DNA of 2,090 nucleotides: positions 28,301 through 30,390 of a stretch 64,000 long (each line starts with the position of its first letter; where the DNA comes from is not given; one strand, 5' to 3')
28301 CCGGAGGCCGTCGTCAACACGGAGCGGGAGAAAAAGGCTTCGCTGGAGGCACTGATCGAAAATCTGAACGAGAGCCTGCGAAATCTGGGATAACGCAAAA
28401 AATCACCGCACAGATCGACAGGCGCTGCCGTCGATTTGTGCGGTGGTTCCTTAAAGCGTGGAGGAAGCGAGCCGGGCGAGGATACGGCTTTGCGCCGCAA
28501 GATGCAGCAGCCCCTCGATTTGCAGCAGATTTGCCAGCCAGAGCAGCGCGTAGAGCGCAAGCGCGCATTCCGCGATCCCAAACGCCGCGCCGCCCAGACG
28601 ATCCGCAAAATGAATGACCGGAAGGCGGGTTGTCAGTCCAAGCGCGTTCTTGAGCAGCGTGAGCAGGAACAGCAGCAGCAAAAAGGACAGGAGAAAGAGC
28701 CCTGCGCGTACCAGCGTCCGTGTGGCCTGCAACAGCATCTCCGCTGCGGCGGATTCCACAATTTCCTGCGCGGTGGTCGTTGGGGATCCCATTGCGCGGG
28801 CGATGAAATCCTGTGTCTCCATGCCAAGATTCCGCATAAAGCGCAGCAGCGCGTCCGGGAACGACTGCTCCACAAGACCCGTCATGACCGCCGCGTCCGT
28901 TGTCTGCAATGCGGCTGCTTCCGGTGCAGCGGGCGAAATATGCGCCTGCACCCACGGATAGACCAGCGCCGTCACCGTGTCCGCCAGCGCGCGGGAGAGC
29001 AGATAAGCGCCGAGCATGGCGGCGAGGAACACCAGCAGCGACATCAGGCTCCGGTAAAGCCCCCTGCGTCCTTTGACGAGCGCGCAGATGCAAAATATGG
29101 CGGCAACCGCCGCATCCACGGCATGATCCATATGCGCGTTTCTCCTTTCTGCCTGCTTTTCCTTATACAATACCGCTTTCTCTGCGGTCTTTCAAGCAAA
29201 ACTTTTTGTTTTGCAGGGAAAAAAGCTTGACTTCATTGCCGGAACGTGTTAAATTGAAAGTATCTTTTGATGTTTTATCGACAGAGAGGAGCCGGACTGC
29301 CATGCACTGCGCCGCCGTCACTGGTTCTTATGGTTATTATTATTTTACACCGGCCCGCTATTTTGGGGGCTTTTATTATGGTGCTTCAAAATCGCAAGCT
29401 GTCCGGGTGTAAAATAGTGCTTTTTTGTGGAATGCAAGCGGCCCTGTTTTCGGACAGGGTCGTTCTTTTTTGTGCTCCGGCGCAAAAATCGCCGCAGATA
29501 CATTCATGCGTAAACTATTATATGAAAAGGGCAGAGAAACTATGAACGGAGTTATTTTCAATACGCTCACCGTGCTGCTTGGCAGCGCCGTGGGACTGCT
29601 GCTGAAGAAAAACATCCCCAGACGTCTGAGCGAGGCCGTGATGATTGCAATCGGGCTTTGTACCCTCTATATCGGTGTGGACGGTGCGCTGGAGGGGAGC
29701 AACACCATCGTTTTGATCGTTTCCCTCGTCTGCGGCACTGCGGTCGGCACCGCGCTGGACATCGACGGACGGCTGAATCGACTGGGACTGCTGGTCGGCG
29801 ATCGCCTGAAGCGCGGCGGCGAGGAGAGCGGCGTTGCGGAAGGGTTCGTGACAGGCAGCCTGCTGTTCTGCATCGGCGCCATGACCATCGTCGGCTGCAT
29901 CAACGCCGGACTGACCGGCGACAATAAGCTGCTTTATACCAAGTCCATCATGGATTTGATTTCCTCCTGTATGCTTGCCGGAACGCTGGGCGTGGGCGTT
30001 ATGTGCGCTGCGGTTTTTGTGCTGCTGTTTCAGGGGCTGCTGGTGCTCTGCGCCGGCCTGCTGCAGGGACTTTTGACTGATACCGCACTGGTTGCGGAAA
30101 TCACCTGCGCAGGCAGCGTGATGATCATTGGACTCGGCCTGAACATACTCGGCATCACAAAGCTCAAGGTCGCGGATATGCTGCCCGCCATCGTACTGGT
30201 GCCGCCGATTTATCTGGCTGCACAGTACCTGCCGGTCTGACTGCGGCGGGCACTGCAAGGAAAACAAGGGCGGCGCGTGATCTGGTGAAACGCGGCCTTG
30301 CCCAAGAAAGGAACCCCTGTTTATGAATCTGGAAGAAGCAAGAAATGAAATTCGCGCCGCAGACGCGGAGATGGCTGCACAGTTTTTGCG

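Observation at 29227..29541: Tyr/Phe-rich leader peptide plus intrinsic terminator: candidate ribosome-mediated attenuator for the aromatic amino acid supraoperon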

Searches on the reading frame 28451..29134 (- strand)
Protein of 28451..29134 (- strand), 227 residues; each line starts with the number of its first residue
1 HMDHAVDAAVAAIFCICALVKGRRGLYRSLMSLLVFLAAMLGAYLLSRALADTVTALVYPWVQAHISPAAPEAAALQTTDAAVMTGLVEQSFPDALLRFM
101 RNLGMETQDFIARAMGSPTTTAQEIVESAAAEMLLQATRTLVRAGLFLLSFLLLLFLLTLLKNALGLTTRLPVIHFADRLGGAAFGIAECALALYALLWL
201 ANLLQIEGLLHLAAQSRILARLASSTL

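Call 7: search_protein_families(library=pfam, proteins=[window:28451-29134:-])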
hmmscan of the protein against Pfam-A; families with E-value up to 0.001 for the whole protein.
window:28451-29134:- (227 aa): 1 family
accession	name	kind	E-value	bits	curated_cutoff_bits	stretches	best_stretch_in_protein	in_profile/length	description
PF02674.22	Colicin_V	-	5.4e-15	56.1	29.3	2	128-223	51-140/144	Colicin V production protein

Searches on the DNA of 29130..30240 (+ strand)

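Call 4: search_rna_families(source=window, start=29130, end=29600, threshold=evalue, max_evalue=10, show_alignments=3)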
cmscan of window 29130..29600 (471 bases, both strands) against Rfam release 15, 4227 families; matches with E-value up to 10: 4.
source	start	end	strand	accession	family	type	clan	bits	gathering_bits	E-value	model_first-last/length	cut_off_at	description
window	29413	29472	+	RF02838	Ref55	Gene; sRNA;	-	17.9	43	7.9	1-54/54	no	Enterococcus sRNA 55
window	29484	29572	-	RF02877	NmsRb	Gene; sRNA;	-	15.2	52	8.5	1-91/91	no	Neisseria metabolic switch regulator b (RcoF1/NgncR163)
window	29354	29381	-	RF00571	SNORD65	Gene; snRNA; snoRNA; CD-box;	CL00057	12.1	41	7.4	1-73/73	no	Small nucleolar RNA SNORD65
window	29456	29543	+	RF02973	Enterococcus-1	Gene; sRNA;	-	12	71.4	9.6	1-152/152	no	Enterococcus-1 RNA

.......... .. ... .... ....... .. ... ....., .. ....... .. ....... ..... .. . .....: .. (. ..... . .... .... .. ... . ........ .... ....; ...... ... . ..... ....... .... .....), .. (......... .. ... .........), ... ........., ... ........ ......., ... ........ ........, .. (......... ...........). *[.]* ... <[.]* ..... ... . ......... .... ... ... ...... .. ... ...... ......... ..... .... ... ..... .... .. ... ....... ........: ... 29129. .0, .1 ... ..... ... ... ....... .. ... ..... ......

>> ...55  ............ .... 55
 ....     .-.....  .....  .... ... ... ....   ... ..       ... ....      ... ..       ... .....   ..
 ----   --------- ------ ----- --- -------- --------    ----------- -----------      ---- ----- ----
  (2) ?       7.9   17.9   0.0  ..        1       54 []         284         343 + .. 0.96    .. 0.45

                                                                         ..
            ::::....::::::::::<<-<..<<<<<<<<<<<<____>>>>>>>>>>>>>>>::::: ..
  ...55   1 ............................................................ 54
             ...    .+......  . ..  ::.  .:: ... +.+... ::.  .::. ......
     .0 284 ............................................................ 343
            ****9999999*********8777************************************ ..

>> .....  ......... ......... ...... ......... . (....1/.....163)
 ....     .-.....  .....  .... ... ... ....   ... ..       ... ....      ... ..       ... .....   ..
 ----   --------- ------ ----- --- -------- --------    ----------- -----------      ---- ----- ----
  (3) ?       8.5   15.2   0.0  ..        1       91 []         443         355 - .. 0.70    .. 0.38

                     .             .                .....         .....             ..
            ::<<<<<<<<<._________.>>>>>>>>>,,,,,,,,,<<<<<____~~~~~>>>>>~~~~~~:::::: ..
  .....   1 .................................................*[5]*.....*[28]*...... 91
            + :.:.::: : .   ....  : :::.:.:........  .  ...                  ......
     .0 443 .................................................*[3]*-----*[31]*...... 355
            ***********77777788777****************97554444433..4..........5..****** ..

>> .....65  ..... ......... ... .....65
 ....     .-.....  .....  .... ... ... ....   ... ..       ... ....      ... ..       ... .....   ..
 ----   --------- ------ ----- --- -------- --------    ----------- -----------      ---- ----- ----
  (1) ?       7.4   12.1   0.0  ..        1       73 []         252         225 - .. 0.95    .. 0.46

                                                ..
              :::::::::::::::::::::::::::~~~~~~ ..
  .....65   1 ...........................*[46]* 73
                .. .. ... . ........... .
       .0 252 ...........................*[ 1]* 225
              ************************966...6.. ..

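Call 43: build_rna_model(alignment_id=A2, structure=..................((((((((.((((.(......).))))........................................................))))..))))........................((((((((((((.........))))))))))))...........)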
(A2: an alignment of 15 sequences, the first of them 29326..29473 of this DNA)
Model R1 built from alignment A2 (15 sequences, 179 columns); structure: as given.
model positions 144; base pairs 25; branch points 1; effective number of sequences 6.72; information 0.59 bits per position. Calibrated on 0.2 Mb of random sequence (short: E-values are rough).
structure used (alignment columns):
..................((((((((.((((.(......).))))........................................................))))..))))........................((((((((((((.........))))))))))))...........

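Call 44: search_with_rna_model(model_id=R1, sources=[window, L091, L092, L093, L094, L095, L096, L097, L098, L099, L100, L101, L102, L103, L104, L105, L106, L107, L108, L109, L110, L111, L112, L113, L114, L115, L116, L117, L118, L119, L120, L121, L122, L123, L124, L125, L126, L127, L128, L129, L130, L131, L132, L133, L134, L135, L136, L137, L138, L139, L140, L141, L142, L143, L144, L145, L146, L147, L148, L149, L150, L151, L152, L153, L154, L155, L156, L157, L158, L159, L160, L161, L162, L163, L164, L165, L166, L167, L168, L169, L170], max_evalue=1, make_alignment=true)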
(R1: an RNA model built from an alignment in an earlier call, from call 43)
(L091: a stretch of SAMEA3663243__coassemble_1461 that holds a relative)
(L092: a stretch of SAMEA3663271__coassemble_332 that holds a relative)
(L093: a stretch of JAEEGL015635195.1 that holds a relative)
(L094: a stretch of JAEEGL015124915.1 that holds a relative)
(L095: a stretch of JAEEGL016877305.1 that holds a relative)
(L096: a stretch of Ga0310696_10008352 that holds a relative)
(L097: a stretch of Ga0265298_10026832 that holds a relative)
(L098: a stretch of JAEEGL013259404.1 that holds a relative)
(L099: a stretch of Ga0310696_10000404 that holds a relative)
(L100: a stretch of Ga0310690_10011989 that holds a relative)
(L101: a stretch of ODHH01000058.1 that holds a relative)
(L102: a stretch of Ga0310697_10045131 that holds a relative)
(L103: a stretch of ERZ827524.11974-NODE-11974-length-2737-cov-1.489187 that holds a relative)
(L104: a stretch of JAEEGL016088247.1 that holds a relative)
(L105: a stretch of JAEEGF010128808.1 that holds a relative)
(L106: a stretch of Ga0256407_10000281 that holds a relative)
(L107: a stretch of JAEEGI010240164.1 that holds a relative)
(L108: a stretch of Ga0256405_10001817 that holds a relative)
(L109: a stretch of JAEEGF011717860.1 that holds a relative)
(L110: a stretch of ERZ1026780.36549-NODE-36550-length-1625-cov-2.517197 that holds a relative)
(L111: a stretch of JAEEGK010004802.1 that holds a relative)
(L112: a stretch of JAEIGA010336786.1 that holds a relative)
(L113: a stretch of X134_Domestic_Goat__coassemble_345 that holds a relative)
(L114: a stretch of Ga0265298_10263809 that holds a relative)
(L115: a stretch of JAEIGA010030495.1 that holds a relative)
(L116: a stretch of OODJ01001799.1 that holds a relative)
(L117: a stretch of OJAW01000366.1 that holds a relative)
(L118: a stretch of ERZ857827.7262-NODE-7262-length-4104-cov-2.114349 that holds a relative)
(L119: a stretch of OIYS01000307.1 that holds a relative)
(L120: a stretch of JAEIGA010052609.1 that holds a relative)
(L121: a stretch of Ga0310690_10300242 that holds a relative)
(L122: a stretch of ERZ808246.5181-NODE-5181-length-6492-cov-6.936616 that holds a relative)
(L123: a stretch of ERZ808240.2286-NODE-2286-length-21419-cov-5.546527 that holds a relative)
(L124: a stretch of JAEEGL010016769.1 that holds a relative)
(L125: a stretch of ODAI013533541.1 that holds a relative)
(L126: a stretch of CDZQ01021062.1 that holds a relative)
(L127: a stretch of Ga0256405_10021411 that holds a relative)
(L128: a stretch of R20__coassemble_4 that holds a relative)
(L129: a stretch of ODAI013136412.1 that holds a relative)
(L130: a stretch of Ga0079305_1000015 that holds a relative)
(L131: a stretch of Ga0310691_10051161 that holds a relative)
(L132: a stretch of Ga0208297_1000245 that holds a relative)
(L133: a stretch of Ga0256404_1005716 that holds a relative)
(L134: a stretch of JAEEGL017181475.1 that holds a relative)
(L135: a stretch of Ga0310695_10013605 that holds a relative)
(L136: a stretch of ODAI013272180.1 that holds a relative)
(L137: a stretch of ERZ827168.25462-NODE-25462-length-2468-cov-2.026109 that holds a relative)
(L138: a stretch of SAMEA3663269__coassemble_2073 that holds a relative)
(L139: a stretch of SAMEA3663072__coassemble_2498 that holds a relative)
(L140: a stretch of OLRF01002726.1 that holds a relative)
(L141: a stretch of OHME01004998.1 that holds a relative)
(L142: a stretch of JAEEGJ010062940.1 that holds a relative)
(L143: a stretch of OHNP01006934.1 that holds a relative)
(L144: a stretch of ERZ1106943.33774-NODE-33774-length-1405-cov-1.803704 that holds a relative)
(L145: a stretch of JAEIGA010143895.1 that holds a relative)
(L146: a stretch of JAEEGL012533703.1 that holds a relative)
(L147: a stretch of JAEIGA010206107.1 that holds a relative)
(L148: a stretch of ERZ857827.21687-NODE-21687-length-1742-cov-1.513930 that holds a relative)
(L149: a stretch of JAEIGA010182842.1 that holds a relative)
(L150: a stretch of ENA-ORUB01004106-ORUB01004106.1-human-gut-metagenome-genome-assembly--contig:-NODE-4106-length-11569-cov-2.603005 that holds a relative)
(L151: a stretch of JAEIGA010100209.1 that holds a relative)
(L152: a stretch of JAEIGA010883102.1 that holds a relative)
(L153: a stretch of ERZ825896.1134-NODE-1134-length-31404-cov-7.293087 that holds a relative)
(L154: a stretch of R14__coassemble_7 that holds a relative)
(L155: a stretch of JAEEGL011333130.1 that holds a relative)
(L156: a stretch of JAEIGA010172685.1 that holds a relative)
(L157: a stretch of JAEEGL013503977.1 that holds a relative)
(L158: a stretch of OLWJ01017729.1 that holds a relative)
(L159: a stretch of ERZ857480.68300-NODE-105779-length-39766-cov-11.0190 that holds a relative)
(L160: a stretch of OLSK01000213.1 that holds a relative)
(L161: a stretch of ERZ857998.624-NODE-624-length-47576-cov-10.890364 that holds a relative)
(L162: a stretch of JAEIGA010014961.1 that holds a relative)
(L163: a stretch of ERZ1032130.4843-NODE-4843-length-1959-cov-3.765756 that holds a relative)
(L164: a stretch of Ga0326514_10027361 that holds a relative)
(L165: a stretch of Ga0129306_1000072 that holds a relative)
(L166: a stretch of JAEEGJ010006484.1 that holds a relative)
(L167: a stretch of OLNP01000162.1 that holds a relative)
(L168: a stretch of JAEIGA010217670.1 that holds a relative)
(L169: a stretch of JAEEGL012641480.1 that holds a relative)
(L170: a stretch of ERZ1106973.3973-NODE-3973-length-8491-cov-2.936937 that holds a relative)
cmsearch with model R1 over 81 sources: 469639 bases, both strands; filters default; matches with E-value up to 1: 30.
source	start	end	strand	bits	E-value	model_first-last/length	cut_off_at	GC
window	29330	29473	+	126.7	4e-27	1-144/144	no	0.43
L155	485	628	+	119.5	2.1e-25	1-144/144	no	0.44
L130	2829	2978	+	117.4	6.8e-25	1-144/144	no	0.45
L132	2829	2978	+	117.4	6.8e-25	1-144/144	no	0.45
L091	198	339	+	112.7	8.6e-24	1-144/144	no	0.42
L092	2538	2679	+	112.7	8.6e-24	1-144/144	no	0.42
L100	1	136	+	112.6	9.6e-24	8-144/144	5'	0.46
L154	2804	2939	+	110.5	2.9e-23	1-144/144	no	0.46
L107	548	694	+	105.7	4.1e-22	1-144/144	no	0.49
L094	2808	2957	+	105.5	4.5e-22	1-144/144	no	0.47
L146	2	131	+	99.7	1.1e-20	15-144/144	no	0.46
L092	2725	2872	+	99.4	1.3e-20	1-144/144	no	0.37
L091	385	532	+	98.8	1.8e-20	1-144/144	no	0.36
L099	2835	2974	+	82.8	1.1e-16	1-144/144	no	0.51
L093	859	992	+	80.9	3.1e-16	1-144/144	no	0.56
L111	2823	2984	+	72.3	3.5e-14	1-144/144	no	0.35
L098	2803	2962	+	65.8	1.2e-12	1-144/144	no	0.39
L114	143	267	+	63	5.7e-12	1-144/144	no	0.49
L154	2894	3025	-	33.4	6.2e-05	1-144/144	no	0.46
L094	2912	2992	-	31.1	0.00022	1-144/144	no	0.49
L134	2881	2959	+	24.8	0.0069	1-144/144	no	0.38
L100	98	177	-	23.3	0.015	1-144/144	no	0.35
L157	2800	2948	+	23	0.018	1-144/144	no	0.32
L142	1616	1738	+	22.8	0.021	1-144/144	no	0.33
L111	2935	3014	-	21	0.055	1-144/144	no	0.36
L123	2080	2158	-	20.5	0.073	1-144/144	no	0.28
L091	484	657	-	17.8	0.32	1-144/144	no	0.48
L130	2937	2975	-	17.5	0.37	102-135/144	no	0.51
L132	2937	2975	-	17.5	0.37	102-135/144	no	0.51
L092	2824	2956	-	16.5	0.62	1-144/144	no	0.51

Alignment A3: 30 matches aligned to the model, 260 columns, each read 5' to 3' on its own strand. Consensus structure (alignment columns), stored with it:
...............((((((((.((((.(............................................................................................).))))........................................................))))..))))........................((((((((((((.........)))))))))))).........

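Call 45: search_with_rna_model(model_id=R1, sources=[window, L091, L093, L094, L098, L099, L100, L107, L111, L114, L130, L146, L154, L155], max_evalue=1e-8, make_alignment=true)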
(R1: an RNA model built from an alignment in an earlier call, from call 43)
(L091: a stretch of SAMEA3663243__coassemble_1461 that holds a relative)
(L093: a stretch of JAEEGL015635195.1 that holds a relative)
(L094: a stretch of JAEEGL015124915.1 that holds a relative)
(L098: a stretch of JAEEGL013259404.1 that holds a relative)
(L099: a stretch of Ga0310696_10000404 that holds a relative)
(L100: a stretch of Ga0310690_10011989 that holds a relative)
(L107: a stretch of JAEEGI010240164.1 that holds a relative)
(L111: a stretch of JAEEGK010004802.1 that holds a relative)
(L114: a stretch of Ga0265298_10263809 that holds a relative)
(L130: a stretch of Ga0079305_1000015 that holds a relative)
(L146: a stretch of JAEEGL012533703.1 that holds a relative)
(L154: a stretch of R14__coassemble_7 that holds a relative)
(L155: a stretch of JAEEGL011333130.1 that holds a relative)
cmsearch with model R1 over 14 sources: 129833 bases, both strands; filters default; matches with E-value up to 1e-8: 15.
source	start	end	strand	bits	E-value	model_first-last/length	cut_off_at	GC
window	29330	29473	+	126.7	1.1e-27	1-144/144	no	0.43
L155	485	628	+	119.5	5.8e-26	1-144/144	no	0.44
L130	2829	2978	+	117.4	1.9e-25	1-144/144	no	0.45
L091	198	339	+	112.7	2.4e-24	1-144/144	no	0.42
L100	1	136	+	112.6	2.6e-24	8-144/144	5'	0.46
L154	2804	2939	+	110.5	8e-24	1-144/144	no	0.46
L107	548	694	+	105.7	1.1e-22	1-144/144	no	0.49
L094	2808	2957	+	105.5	1.3e-22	1-144/144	no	0.47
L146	2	131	+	99.7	3e-21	15-144/144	no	0.46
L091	385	532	+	98.8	4.8e-21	1-144/144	no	0.36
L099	2835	2974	+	82.8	3.1e-17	1-144/144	no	0.51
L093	859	992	+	80.9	8.7e-17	1-144/144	no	0.56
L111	2823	2984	+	72.3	9.6e-15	1-144/144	no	0.35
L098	2803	2962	+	65.8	3.4e-13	1-144/144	no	0.39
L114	143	267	+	63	1.6e-12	1-144/144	no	0.49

Alignment A4: 15 matches aligned to the model, 173 columns, each read 5' to 3' on its own strand. Consensus structure (alignment columns), stored with it:
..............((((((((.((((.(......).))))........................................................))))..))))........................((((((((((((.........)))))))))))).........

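Call 56: search_rna_families(sources=[L001, L002, L003, L004, L005, L006, L007, L008, L009, L010, L011, L012, L013, L014, L015, L016, L017, L018], threshold=gathering)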
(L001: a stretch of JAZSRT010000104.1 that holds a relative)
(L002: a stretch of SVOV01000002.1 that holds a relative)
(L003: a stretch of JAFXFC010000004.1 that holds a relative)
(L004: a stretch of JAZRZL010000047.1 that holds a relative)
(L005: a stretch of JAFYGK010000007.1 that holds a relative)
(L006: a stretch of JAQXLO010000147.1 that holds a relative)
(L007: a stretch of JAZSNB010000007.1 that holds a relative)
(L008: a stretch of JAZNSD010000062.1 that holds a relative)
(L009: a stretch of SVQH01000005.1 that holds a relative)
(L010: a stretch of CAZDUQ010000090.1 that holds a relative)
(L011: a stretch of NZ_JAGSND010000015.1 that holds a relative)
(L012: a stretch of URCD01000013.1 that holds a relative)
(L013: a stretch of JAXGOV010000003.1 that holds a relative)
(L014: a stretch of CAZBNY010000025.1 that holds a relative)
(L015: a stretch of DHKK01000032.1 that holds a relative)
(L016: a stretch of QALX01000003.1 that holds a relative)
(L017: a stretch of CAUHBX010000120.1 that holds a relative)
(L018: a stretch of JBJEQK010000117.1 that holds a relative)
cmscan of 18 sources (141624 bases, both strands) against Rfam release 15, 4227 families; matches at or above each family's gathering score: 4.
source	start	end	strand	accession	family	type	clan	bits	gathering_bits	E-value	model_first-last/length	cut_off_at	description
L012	517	771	-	RF00230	T-box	Cis-reg; leader;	-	115.8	93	1.4e-24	1-219/219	no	T-box leader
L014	1012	1273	-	RF00230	T-box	Cis-reg; leader;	-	95.2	93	3e-19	1-219/219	no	T-box leader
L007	2300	2375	+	RF01706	Gut-1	Gene; sRNA;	-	59.5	50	6.2e-09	1-77/77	no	Gut-1 RNA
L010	2344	2483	+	RF00557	L10_leader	Cis-reg; leader;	-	47.6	44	0.00034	1-138/138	no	Ribosomal protein L10 leader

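Call 69: search_with_rna_model(model_id=R1, sources=[window, L091, L093, L094, L098, L099, L100, L107, L111, L114, L130, L146, L154, L155, L171, L172, L173], max_evalue=1e-8, make_alignment=true)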
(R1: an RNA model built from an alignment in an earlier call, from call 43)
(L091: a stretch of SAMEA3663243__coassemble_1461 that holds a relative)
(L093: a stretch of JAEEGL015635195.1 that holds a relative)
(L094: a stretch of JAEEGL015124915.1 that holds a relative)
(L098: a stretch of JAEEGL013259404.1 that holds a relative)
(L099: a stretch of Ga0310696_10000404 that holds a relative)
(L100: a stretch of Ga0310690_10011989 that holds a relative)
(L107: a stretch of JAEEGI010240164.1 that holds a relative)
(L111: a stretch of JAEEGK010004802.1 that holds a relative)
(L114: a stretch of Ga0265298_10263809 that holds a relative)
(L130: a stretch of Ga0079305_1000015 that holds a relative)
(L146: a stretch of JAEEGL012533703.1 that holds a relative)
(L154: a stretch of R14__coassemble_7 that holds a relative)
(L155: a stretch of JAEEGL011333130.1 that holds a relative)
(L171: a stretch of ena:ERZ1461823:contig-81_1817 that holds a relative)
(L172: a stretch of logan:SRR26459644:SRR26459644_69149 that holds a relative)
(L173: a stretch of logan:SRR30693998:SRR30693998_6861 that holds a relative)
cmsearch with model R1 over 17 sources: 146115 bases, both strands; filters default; matches with E-value up to 1e-8: 18.
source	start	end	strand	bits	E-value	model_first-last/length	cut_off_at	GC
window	29330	29473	+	126.7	1.3e-27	1-144/144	no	0.43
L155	485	628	+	119.5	6.5e-26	1-144/144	no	0.44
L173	1750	1888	+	117.6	1.9e-25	1-144/144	no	0.4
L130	2829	2978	+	117.4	2.1e-25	1-144/144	no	0.45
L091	198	339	+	112.7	2.7e-24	1-144/144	no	0.42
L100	1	136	+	112.6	3e-24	8-144/144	5'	0.46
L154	2804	2939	+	110.5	9e-24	1-144/144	no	0.46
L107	548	694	+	105.7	1.3e-22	1-144/144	no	0.49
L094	2808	2957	+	105.5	1.4e-22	1-144/144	no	0.47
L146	2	131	+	99.7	3.4e-21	15-144/144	no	0.46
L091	385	532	+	98.8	5.4e-21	1-144/144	no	0.36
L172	2461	2611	+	90.2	6e-19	1-144/144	no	0.47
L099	2835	2974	+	82.8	3.5e-17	1-144/144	no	0.51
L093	859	992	+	80.9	9.8e-17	1-144/144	no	0.56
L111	2823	2984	+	72.3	1.1e-14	1-144/144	no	0.35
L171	3839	3984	+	72.1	1.2e-14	1-144/144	no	0.46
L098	2803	2962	+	65.8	3.8e-13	1-144/144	no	0.39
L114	143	267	+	63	1.8e-12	1-144/144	no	0.49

Alignment A7: 18 matches aligned to the model, 176 columns, each read 5' to 3' on its own strand. Consensus structure (alignment columns), stored with it:
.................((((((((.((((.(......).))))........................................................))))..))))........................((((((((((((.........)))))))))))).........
